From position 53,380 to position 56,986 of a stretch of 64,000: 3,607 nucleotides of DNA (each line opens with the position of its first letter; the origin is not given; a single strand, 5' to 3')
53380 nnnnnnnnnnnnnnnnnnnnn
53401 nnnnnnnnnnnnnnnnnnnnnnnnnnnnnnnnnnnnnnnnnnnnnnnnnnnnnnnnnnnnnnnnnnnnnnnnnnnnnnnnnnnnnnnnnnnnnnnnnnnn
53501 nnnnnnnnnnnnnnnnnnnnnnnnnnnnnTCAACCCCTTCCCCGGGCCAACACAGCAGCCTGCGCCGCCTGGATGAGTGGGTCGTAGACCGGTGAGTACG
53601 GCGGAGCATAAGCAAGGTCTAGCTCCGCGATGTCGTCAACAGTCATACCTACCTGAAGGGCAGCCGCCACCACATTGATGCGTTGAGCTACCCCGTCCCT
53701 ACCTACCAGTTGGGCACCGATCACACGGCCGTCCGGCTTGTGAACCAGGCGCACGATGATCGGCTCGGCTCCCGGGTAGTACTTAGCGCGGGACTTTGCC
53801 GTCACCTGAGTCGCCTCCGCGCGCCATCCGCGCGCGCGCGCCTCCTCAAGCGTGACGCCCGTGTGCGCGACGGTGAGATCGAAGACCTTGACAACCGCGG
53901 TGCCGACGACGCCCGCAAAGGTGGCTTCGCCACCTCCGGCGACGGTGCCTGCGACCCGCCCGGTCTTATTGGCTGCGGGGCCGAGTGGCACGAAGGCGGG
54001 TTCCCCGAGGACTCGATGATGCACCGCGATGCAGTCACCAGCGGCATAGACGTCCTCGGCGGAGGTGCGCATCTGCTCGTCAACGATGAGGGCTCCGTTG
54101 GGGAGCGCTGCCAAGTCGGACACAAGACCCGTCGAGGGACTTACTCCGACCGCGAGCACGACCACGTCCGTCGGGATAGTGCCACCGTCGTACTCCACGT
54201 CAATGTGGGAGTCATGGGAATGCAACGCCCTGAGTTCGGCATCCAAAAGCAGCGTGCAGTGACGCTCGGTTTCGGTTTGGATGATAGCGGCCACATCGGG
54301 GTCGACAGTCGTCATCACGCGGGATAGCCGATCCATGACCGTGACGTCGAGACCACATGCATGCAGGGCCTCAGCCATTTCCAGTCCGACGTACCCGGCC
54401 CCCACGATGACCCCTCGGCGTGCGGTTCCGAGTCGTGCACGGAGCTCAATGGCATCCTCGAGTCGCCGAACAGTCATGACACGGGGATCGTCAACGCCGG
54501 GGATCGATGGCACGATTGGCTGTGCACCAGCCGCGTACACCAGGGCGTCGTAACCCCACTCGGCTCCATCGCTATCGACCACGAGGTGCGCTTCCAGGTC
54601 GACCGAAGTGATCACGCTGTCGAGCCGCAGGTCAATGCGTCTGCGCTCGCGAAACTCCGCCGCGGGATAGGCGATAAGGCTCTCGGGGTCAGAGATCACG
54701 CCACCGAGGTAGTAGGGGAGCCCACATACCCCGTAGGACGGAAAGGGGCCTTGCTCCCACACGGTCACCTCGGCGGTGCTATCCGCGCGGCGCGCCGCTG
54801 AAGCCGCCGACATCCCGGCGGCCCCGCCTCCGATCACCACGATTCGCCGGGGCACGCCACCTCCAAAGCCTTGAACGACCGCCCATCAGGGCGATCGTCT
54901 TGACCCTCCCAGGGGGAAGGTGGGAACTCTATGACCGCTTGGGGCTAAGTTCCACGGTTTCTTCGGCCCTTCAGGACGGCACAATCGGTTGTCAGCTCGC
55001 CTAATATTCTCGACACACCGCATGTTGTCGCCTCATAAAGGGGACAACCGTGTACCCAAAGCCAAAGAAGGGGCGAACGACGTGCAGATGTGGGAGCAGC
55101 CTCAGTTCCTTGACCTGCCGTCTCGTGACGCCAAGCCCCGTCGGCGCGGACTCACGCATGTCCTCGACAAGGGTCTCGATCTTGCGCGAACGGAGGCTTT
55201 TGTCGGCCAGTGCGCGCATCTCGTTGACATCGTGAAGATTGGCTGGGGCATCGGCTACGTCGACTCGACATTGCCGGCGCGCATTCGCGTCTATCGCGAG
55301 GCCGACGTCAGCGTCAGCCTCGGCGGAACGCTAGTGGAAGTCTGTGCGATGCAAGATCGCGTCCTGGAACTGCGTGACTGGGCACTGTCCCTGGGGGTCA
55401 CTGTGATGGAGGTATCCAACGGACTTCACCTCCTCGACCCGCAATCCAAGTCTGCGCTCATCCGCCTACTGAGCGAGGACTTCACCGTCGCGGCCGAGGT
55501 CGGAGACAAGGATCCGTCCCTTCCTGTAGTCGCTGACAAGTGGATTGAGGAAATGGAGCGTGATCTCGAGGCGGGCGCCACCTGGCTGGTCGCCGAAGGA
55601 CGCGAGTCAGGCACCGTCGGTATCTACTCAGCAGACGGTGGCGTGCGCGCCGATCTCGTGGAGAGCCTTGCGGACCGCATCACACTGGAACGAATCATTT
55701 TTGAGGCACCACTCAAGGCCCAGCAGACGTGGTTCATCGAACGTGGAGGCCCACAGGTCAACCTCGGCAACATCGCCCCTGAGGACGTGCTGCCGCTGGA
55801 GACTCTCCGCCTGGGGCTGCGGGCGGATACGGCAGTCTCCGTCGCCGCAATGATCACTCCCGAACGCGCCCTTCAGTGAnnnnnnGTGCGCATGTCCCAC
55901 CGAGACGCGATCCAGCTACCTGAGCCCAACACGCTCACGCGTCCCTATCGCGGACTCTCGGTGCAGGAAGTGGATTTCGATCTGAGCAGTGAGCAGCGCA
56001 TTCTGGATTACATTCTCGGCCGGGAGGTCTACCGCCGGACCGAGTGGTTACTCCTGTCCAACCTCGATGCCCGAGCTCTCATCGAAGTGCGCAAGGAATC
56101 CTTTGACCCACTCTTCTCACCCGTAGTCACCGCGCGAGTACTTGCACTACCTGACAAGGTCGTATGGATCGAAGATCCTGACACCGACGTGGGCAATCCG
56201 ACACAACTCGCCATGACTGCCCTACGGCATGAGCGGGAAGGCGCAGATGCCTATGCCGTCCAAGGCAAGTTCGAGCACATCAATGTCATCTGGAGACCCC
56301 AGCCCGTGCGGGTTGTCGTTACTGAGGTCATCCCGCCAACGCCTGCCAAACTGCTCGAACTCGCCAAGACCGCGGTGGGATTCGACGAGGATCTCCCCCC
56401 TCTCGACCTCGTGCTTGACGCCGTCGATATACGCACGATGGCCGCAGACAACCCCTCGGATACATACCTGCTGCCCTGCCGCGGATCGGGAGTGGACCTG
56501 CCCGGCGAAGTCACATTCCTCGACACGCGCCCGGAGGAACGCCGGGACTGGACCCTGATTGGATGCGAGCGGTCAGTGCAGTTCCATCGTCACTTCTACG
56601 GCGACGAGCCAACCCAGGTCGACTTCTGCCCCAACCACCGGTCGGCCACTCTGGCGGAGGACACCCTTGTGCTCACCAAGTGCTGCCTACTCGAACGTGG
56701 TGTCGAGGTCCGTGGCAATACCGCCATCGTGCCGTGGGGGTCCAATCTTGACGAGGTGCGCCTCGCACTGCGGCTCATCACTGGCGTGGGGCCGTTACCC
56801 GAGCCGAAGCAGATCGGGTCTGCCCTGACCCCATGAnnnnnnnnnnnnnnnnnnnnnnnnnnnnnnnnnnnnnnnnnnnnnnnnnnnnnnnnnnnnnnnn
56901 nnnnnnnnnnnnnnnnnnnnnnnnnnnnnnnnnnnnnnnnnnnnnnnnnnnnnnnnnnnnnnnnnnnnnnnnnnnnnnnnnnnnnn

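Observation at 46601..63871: Complete-looking coenzyme M biosynthesis plus epoxide-carboxylation gene set on a housekeeping chromosome segment, with no monooxygenase, regulator or mobility gene in view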

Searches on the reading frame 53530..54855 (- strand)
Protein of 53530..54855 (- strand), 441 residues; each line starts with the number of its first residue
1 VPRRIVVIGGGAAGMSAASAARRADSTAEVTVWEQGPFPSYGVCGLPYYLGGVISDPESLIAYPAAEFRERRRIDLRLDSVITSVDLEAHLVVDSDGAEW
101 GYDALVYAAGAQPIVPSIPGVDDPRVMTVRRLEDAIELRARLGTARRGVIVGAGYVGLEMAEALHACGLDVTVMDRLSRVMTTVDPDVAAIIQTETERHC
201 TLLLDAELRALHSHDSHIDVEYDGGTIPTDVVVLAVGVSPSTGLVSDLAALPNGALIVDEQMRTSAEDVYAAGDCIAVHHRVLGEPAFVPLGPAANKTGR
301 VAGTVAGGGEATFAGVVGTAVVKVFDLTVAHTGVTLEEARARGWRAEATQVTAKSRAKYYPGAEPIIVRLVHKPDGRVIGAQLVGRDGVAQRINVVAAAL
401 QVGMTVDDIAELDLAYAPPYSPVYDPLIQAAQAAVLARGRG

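Call 3: search_protein_families(library=pfam, proteins=[window:53530-54855:-])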
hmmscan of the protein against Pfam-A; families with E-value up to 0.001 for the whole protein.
window:53530-54855:- (441 aa): 12 families
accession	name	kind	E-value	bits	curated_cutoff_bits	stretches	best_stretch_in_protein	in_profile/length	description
PF07992.20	Pyr_redox_2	-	3.5e-54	184.7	26.1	1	4-276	2-277/291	Pyridine nucleotide-disulphide oxidoreductase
PF00070.33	Pyr_redox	-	2.9e-20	73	22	1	148-217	2-72/82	Pyridine nucleotide-disulphide oxidoreductase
PF02852.28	Pyr_redox_dim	-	7.9e-19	68.3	25.3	1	320-422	2-104/110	Pyridine nucleotide-disulphide oxidoreductase, dimerisation domain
PF13738.12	Pyr_redox_3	-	1.5e-12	47.8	30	1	70-273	92-305/305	Pyridine nucleotide-disulphide oxidoreductase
PF01266.30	DAO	-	1e-10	42.1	27.9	1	4-42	1-37/353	FAD dependent oxidoreductase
PF13450.12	NAD_binding_8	-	1.4e-10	41.7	21.9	1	7-39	1-31/68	NAD(P)-binding Rossmann-like domain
PF03486.20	HI0933_like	-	5e-08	33.1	50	0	4-36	2-32/244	HI0933-like protein Rossmann domain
PF00890.30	FAD_binding_2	-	2.2e-06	27.6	20.4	1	5-37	2-32/414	FAD binding domain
PF13241.12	NAD_binding_7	-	2.6e-05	25.2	22.1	0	146-178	8-40/104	Putative NAD(P)-binding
PF01262.27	AlaDh_PNT_C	-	0.00018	21.5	23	0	2-32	28-56/214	Alanine dehydrogenase/PNT, C-terminal domain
PF13454.12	NAD_binding_9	-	0.00059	20.3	21.8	0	149-179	1-34/155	FAD-NAD(P)-binding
PF05834.18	Lycopene_cycl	-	0.00089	18.9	23.4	0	5-38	2-35/380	Lycopene cyclase protein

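Call 5: search_protein_families(library=ncbifam, proteins=[window:53530-54855:-])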
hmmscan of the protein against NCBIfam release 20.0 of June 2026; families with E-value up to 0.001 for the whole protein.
window:53530-54855:- (441 aa): 72 families (the best 25 are shown)
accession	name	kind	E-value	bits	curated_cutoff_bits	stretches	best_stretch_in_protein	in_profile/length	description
TIGR03385.1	CoA_CoA_reduc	equivalog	4.3e-121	404.8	578.8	1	4-428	1-436/439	CoA-disulfide reductase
NF007123.0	PRK09564.1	equivalog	1.6e-109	366.6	458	1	4-431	2-440/444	CoA-disulfide reductase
NF010037.0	PRK13512.1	equivalog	5.8e-70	236.3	394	1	4-423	3-426/438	CoA-disulfide reductase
NF046103.1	NOXase_Strep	equivalog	9.1e-66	222.6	600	1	4-433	1-440/442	H2O-forming NADH oxidase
NF045765.1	PhenlGlyoxDHPadH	equivalog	3.2e-53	181.1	475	1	6-327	6-330/416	NADH-dependent phenylglyoxylate dehydrogenase subunit epsilon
NF003437.0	PRK04965.1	equivalog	1.3e-40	139.6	392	1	1-283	1-282/378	NADH:flavorubredoxin reductase NorW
TIGR02374.1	nitri_red_nirB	equivalog_domain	1.8e-40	139.1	578.35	1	5-336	1-332/794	nitrite reductase large subunit NirB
NF042949.2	3PPDioc_HcaD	equivalog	6.7e-39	133.7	450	1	4-278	3-278/386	3-phenylpropionate/cinnamic acid dioxygenase ferredoxin--NAD(+) reductase subunit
TIGR02053.1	MerA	equivalog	4.3e-37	128.2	454.45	1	92-416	120-439/465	mercury(II) reductase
TIGR01350.1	lipoamide_DH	equivalog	2.1e-35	122.4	408.8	1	93-412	121-436/461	dihydrolipoyl dehydrogenase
NF004943.0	PRK06292.2-1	equivalog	8.9e-35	120.3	432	1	87-413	114-438/456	dihydrolipoyl dehydrogenase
NF041682.1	ant_diox_AndAa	equivalog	9.1e-30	103.6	650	1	5-284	6-287/406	anthranilate 1,2-dioxygenase system ferredoxin--NAD(+) reductase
NF007286.0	PRK09754.1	equivalog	2.1e-29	102.5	447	1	4-276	5-277/400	phenylpropionate dioxygenase ferredoxin reductase subunit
NF041853.1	hythiocyan_redase_MerA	equivalog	4.1e-27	95.1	650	1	103-409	123-420/440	hypothiocyanous acid reductase MerA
NF011565.0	PRK14989.1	subfamily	1.4e-26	92.9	883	1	4-334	5-335/847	nitrite reductase large subunit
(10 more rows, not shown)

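Call 65: search_solved_structures(query=window:53530-54855:-, max_evalue=1e-40, show_alignments=1)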
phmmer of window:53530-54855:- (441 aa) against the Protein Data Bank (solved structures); distinct sequences matched with E-value up to 1e-40: 31.
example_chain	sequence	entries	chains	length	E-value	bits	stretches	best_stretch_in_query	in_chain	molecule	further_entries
6ruz_A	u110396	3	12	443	6.5e-99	335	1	1-434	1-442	NADH oxidase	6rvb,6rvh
6pfz_D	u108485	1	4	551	5.3e-89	302.3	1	4-436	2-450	NADH oxidase (NoxA-3)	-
4fx9_A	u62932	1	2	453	4.6e-85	289.3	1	1-432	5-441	Coenzyme A disulfide reductase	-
3kd9_A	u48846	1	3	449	1.2e-84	288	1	3-432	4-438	Coenzyme A disulfide reductase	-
3icr_A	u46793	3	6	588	8.9e-84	285.1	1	3-434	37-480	Coenzyme A-Disulfide Reductase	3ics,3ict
5l1n_A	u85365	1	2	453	3.1e-83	283.3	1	1-432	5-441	Coenzyme A disulfide reductase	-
3cgb_A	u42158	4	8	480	1e-82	281.6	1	5-434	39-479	Pyridine nucleotide-disulfide oxidoreductase, class I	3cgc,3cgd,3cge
8a56_A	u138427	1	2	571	1.5e-82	281.1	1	4-435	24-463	Coenzyme A-persulfide reductase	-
3ntd_A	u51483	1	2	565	1.5e-80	274.5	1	3-434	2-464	FAD-dependent pyridine nucleotide-disulphide oxidoreductase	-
3nta_A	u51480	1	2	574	1.6e-80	274.4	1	3-434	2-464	FAD-dependent pyridine nucleotide-disulphide oxidoreductase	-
4ocg_A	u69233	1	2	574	1.3e-79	271.4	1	3-434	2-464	FAD-dependent pyridine nucleotide-disulphide oxidoreductase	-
3nt6_A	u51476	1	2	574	4.8e-79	269.5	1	3-434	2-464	FAD-dependent pyridine nucleotide-disulphide oxidoreductase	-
3iwa_A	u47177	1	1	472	1.3e-66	228.5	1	3-431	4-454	FAD-dependent pyridine nucleotide-disulphide oxidoreductase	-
5er0_A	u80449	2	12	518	1.6e-65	225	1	4-435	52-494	NADH oxidase | NAD(FAD)-dependent dehydrogenase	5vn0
5voh_A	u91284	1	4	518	7.3e-64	219.5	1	4-435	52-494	NADH oxidase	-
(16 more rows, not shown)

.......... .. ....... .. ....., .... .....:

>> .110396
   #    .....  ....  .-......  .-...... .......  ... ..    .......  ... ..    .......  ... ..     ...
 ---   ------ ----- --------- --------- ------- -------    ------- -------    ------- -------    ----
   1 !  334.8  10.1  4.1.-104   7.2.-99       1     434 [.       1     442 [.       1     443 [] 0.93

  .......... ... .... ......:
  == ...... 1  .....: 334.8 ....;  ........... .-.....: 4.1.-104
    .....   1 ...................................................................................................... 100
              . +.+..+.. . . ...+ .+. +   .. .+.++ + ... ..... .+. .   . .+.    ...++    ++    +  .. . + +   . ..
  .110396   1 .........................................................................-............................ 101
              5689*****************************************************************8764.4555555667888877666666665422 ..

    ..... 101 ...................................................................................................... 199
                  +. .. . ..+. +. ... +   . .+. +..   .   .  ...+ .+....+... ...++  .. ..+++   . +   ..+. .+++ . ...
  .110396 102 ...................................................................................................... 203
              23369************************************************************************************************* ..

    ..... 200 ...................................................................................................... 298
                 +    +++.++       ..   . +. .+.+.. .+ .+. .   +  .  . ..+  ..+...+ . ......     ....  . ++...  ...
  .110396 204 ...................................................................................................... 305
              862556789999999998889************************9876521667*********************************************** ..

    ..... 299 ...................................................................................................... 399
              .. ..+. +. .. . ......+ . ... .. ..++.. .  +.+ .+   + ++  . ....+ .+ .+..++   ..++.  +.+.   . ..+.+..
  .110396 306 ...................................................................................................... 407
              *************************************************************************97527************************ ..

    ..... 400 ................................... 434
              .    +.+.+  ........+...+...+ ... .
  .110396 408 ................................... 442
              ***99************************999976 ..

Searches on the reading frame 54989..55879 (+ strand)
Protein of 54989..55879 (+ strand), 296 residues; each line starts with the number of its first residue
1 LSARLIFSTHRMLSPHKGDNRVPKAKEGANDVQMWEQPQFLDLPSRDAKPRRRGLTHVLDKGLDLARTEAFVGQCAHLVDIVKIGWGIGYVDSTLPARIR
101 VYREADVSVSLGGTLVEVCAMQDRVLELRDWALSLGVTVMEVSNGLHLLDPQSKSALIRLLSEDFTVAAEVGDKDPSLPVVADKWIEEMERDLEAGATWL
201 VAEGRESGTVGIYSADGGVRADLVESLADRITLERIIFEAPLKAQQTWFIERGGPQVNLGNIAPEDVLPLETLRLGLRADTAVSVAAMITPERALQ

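Call 4: search_protein_families(library=pfam, proteins=[window:54989-55879:+])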
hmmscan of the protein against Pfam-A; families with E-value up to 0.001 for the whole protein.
window:54989-55879:+ (296 aa): 1 family
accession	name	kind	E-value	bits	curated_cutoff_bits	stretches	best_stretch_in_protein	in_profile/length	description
PF02679.21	ComA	-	1.4e-75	254.3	25.2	1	45-280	2-243/243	(2R)-phospho-3-sulfolactate synthase (ComA)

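Call 6: search_protein_families(library=ncbifam, proteins=[window:54989-55879:+])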
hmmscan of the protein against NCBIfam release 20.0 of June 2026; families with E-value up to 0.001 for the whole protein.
window:54989-55879:+ (296 aa): 1 family
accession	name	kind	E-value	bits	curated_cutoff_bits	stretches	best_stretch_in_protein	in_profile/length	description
TIGR03849.2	arch_ComA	equivalog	3.3e-65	219.9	280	1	49-282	2-240/241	phosphosulfolactate synthase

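Call 34: find_encoding_contigs(protein=window:55022-55879:+, flank=10000, max_places=10)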
Protein window:55022-55879:+ (285 aa): 24 contigs read that carry it; 8 places shown.
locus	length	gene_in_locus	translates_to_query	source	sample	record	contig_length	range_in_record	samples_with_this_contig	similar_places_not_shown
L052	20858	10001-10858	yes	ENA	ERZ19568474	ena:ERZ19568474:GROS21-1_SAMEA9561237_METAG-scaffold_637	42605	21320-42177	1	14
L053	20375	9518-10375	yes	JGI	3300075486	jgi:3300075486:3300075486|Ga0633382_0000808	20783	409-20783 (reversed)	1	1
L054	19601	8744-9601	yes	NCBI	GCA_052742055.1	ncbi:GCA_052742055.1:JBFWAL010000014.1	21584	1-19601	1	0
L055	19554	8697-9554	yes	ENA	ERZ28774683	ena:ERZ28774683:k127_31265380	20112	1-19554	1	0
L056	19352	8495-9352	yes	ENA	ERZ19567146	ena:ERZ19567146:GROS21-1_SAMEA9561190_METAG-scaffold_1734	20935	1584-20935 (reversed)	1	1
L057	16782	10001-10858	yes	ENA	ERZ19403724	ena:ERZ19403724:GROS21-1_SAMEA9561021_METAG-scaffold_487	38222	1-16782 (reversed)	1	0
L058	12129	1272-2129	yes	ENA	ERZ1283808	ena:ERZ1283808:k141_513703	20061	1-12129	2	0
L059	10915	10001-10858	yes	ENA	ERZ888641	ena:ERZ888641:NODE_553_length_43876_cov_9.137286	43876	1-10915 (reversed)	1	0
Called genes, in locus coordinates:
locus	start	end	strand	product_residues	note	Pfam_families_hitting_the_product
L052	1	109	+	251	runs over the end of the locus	PF00480:ROK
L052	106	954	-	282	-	PF19420:DDAH_eukar, PF02274:ADI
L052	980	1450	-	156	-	PF18927:CrtO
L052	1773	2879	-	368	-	PF01717:Meth_synt_2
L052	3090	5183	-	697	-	PF02629:CoA_binding, PF13380:CoA_binding_2, PF13607:Succ_CoA_lig, PF13549:ATP-grasp_5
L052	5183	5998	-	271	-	PF01144:CoA_trans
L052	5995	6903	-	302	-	PF01144:CoA_trans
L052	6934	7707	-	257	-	PF00106:adh_short, PF08659:KR, PF13561:adh_short_C2, PF23441:SDR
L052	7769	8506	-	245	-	PF00106:adh_short, PF08659:KR (weak), PF01370:Epimerase, PF13561:adh_short_C2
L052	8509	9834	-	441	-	PF00890:FAD_binding_2 (faint), PF01266:DAO (faint), PF03486:HI0933_like (faint), PF07992:Pyr_redox_2, PF13241:NAD_binding_7 (faint), PF13738:Pyr_redox_3, PF00070:Pyr_redox, PF02852:Pyr_redox_dim, +1 more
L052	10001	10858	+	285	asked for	PF02679:ComA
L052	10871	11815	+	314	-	PF24830:DUF7714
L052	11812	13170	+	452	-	PF00206:Lyase_1, PF10397:ADSL_C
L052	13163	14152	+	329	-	PF00291:PALP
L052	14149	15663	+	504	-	PF00206:Lyase_1, PF14698:ASL_C2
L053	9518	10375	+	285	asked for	PF02679:ComA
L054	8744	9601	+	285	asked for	PF02679:ComA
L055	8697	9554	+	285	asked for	PF02679:ComA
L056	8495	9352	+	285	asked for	PF02679:ComA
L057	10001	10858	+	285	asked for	PF02679:ComA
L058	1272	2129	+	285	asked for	PF02679:ComA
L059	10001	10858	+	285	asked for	PF02679:ComA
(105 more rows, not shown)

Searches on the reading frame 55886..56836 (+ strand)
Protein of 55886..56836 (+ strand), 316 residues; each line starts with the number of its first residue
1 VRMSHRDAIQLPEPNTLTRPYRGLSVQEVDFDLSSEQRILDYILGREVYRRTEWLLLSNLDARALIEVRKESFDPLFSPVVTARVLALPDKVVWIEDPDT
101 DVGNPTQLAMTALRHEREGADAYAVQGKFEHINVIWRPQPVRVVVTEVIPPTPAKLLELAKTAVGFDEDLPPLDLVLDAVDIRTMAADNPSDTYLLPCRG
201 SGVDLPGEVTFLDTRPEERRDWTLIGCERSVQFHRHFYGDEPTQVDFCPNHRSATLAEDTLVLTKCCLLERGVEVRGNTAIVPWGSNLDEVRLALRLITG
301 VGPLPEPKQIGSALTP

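Call 4: search_protein_families(library=pfam, proteins=[window:55886-56836:+])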
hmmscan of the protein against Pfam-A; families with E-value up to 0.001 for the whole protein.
window:55886-56836:+ (316 aa): 1 family
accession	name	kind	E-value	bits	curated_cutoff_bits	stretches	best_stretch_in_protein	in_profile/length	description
PF24830.1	DUF7714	-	2.2e-84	283.4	25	1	15-299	1-277/280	Family of unknown function (DUF7714)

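Call 6: search_protein_families(library=ncbifam, proteins=[window:55886-56836:+])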
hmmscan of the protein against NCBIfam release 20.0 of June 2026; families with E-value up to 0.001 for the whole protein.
window:55886-56836:+ (316 aa): 1 family
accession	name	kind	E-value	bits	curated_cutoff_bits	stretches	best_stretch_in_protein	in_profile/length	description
NF052538.2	CoM_XcbA_fam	subfamily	9.2e-122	405.9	150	1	12-300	4-290/293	XcbA family protein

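Call 67: search_dna_similar(query=window:55892-56836:+, collection=plasmids, mode=protein, max_rows=15)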
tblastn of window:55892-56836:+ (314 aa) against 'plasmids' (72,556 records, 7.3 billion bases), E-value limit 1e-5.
Records with a match: 6; places in all: 9; records where one place covers at least 80% of the query: 6.
Best place of each record, by identity: 60-80% 2; <60% 4.
By first word of the organism name: Mycolicibacterium 2; Methylocystis 2; Nocardioides 1; Xanthobacter 1.
By predicted mobility (MOB-suite, as given by PLSDB): conjugative 2; mobilizable 2; non-mobilizable 2.
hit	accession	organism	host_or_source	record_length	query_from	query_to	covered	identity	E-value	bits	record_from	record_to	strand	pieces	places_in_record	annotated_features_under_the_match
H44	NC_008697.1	Nocardioides sp. JS614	-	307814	7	313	98%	63.2%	4e-106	346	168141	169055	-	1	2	hypothetical protein | phosphosulfolactate synthase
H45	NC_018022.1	Mycolicibacterium chubuense NBB4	-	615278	7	299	93%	61.4%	6e-99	325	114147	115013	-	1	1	hypothetical protein | phosphosulfolactate synthase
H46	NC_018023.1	Mycolicibacterium chubuense NBB4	-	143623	7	302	94%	58.4%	3e-96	318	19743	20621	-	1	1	hypothetical protein | phosphosulfolactate synthase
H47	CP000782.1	Xanthobacter autotrophicus Py2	-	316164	13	294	90%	43.0%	5e-62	219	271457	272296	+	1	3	conserved hypothetical protein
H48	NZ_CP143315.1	Methylocystis iwaonis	cell culture,rice rhizosphere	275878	6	300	94%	37.7%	6e-44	167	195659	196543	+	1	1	hypothetical protein | phosphosulfolactate synthase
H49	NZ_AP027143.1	Methylocystis iwaonis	-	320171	6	300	94%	36.7%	8e-43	164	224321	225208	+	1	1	hypothetical protein | phosphosulfolactate synthase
